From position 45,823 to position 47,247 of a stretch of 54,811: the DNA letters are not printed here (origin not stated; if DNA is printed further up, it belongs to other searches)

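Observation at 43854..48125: Translationally coupled Rieske oxygenase - sulfotransferase - PON-like propeller - SDR epimerase/dehydratase string appended to the cca operon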

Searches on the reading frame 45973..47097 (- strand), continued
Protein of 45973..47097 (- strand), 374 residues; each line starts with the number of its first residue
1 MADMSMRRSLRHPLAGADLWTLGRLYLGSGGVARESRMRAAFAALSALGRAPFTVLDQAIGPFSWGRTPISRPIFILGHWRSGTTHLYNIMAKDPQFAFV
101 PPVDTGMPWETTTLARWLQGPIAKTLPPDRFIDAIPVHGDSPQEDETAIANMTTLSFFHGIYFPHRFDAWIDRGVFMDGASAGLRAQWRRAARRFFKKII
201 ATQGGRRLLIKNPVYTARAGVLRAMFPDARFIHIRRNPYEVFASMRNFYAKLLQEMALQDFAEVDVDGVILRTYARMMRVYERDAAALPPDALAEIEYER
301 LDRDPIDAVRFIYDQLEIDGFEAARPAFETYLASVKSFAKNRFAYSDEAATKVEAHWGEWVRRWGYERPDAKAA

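Call 64: search_protein_families(library=ncbifam, proteins=[L046:12238-13194:+, L038:12137-13102:+, L054:12057-13001:+, L079:12155-13111:+, L005:12239-13195:+, L018:12211-13170:+, L047:12286-13257:+, L060:11112-12074:+, L032:12641-13285:+, L024:13223-14092:+], max_evalue=1e-20)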
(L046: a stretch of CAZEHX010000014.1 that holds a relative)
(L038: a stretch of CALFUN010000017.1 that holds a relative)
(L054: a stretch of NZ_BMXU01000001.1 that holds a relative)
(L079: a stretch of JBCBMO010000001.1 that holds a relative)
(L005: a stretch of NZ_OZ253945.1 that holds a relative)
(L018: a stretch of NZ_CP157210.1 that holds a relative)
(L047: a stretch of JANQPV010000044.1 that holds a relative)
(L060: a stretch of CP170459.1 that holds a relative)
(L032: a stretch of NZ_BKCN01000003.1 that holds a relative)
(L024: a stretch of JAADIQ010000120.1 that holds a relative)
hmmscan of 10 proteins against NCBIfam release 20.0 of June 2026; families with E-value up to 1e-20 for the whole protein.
L046:12238-13194:+ (319 aa): 2 families
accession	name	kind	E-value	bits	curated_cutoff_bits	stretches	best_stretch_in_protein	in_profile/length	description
TIGR03466.1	HpnA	hypoth_equivalog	7e-70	235.5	367.65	1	1-318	4-321/327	hopanoid-associated sugar epimerase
NF052578.1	StrlDmthSdmBMthl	equivalog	1e-23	84.7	600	1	1-318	4-322/328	sterol demethylase protein SdmB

L038:12137-13102:+ (322 aa): 3 families
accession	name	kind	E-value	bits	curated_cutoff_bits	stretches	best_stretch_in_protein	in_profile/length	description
TIGR03466.1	HpnA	hypoth_equivalog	1.1e-72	244.7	367.65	1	2-321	3-322/327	hopanoid-associated sugar epimerase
NF052578.1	StrlDmthSdmBMthl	equivalog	4.2e-24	85.9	600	1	1-321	2-323/328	sterol demethylase protein SdmB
NF042422.1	oxyalk_red_OleD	equivalog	3.9e-21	75.8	580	1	2-260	3-265/329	2-alkyl-3-oxoalkanoate reductase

L054:12057-13001:+ (315 aa): 1 family
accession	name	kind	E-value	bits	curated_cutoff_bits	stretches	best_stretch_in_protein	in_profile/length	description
TIGR03466.1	HpnA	hypoth_equivalog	3.9e-55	187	367.65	1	1-314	4-325/327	hopanoid-associated sugar epimerase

L079:12155-13111:+ (319 aa): 3 families
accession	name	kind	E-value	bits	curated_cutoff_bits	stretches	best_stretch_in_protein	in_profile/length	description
TIGR03466.1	HpnA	hypoth_equivalog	2.4e-70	237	367.65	1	1-318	4-325/327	hopanoid-associated sugar epimerase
NF052578.1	StrlDmthSdmBMthl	equivalog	9.5e-37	127.5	600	1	1-319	4-327/328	sterol demethylase protein SdmB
NF042422.1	oxyalk_red_OleD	equivalog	8.9e-24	84.4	580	1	1-300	4-313/329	2-alkyl-3-oxoalkanoate reductase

L005:12239-13195:+ (319 aa): 3 families
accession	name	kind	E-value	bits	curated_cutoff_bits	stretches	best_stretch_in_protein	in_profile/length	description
TIGR03466.1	HpnA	hypoth_equivalog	1.4e-89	300.2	367.65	1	1-317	4-324/327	hopanoid-associated sugar epimerase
NF052578.1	StrlDmthSdmBMthl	equivalog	1.3e-42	146.8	600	1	1-318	4-326/328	sterol demethylase protein SdmB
NF042422.1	oxyalk_red_OleD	equivalog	3.4e-25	89.1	580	1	1-299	4-312/329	2-alkyl-3-oxoalkanoate reductase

L018:12211-13170:+ (320 aa): 3 families
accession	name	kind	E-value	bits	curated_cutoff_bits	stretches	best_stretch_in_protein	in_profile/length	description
TIGR03466.1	HpnA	hypoth_equivalog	2.2e-84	283.2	367.65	1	1-319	4-325/327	hopanoid-associated sugar epimerase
NF052578.1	StrlDmthSdmBMthl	equivalog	4.6e-34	118.6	600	1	1-319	4-326/328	sterol demethylase protein SdmB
NF042422.1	oxyalk_red_OleD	equivalog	7.5e-21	74.8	580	0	1-299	4-311/329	2-alkyl-3-oxoalkanoate reductase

L047:12286-13257:+ (324 aa): 4 families
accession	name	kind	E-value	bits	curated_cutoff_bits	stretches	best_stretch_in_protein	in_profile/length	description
TIGR03466.1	HpnA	hypoth_equivalog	7.7e-94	314.2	367.65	1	1-323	4-325/327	hopanoid-associated sugar epimerase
NF052578.1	StrlDmthSdmBMthl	equivalog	4.1e-46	158.3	600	1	1-322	4-325/328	sterol demethylase protein SdmB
NF042422.1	oxyalk_red_OleD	equivalog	4.8e-30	105.1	580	1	1-272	4-279/329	2-alkyl-3-oxoalkanoate reductase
NF042423.1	oxyalk_red_Shew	equivalog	3.5e-27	95.4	580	1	1-273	12-287/331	2-alkyl-3-oxoalkanoate reductase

L060:11112-12074:+ (321 aa): 4 families
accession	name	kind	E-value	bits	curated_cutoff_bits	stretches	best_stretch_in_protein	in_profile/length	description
TIGR03466.1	HpnA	hypoth_equivalog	9.7e-106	353.3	367.65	1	1-320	3-322/327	hopanoid-associated sugar epimerase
NF052578.1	StrlDmthSdmBMthl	equivalog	2.8e-48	165.4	600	1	2-320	4-323/328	sterol demethylase protein SdmB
NF042422.1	oxyalk_red_OleD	equivalog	1.1e-31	110.4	580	1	2-279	4-288/329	2-alkyl-3-oxoalkanoate reductase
NF042423.1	oxyalk_red_Shew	equivalog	2.5e-24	86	580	1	2-179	12-185/331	2-alkyl-3-oxoalkanoate reductase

L032:12641-13285:+ (215 aa): 1 family
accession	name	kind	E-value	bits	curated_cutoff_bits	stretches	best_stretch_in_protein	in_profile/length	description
TIGR03466.1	HpnA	hypoth_equivalog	5.2e-44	150.5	367.65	1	1-213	92-301/327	hopanoid-associated sugar epimerase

L024:13223-14092:+ (289 aa): 0 families

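Call 65: fold_search(model_id=the predicted structure, library=pdb)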
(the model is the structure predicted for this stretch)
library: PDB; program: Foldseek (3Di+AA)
matches with E <= 10: 514; with E <= 0.001: 19
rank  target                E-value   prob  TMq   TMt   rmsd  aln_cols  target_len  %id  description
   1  2zq5                  2.2e-10  1.00  0.62  0.63   6.0       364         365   19  Crystal structure of sulfotransferase STF1 from Mycobacterium tuberculosis H37Rv (type1 form) (released 2009-09-29)
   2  2z6v                  1.2e-09  1.00  0.64  0.61   8.2       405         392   17  Crystal structure of sulfotransferase STF9 from Mycobacterium avium (released 2008-09-09)
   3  3ap3_B                4.6e-06  1.00  0.42  0.54  10.6       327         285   14  Crystal structure of human tyrosylprotein sulfotransferase-2 complexed with PAP (released 2011-10-26)
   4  3ap3_C                5.5e-06  1.00  0.41  0.52  11.3       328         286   14  Crystal structure of human tyrosylprotein sulfotransferase-2 complexed with PAP (released 2011-10-26)
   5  4gox                  9.1e-06  1.00  0.37  0.48  11.8       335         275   18  Sulfotransferase Domain from the Synechococcus PCC 7002 Olefin Synthase (released 2012-10-17)
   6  9wwe                  9.5e-06  1.00  0.45  0.54  10.0       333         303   14  Crystal structure of human tyrosylprotein sulfotransferase 2 (TPST2) in cation-bound state (released 2025-12-31)
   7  4gbm                  1.1e-05  1.00  0.42  0.54  12.2       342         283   15  Sulfotransferase Domain from the Curacin Biosynthetic Pathway (released 2012-10-17)
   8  8w5z_A                1.5e-05  1.00  0.44  0.48  10.9       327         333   14  Crystal structure of tick tyrosylprotein sulfotransferase reveals the activation mechanism of tick anticoagulant prote (released 2024-04-10)
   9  3ap3_D                2.1e-05  1.00  0.42  0.52  10.4       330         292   15  Crystal structure of human tyrosylprotein sulfotransferase-2 complexed with PAP (released 2011-10-26)
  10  3ap1_A                2.3e-05  1.00  0.41  0.51  11.2       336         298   13  Crystal structure of human tyrosylprotein sulfotransferase-2 complexed with PAP and C4 peptide (released 2011-10-26)
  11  3ap3_A                2.5e-05  1.00  0.42  0.54   9.3       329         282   14  Crystal structure of human tyrosylprotein sulfotransferase-2 complexed with PAP (released 2011-10-26)
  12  3ap2_B                5.1e-05  1.00  0.44  0.54  10.6       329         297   14  Crystal structure of human tyrosylprotein sulfotransferase-2 complexed with PAP,C4 peptide, and phosphate ion (released 2011-10-26)
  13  3ap2_A                6.1e-05  1.00  0.43  0.52  10.0       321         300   14  Crystal structure of human tyrosylprotein sulfotransferase-2 complexed with PAP,C4 peptide, and phosphate ion (released 2011-10-26)
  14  5wrj_C                6.4e-05  1.00  0.44  0.58   9.6       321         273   14  Crystal structure of human tyrosylprotein sulfotransferase-1 complexed with PAP and gastrin peptide (released 2017-09-06)
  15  3ap1_B                7.7e-05  1.00  0.42  0.51  10.9       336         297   13  Crystal structure of human tyrosylprotein sulfotransferase-2 complexed with PAP and C4 peptide (released 2011-10-26)
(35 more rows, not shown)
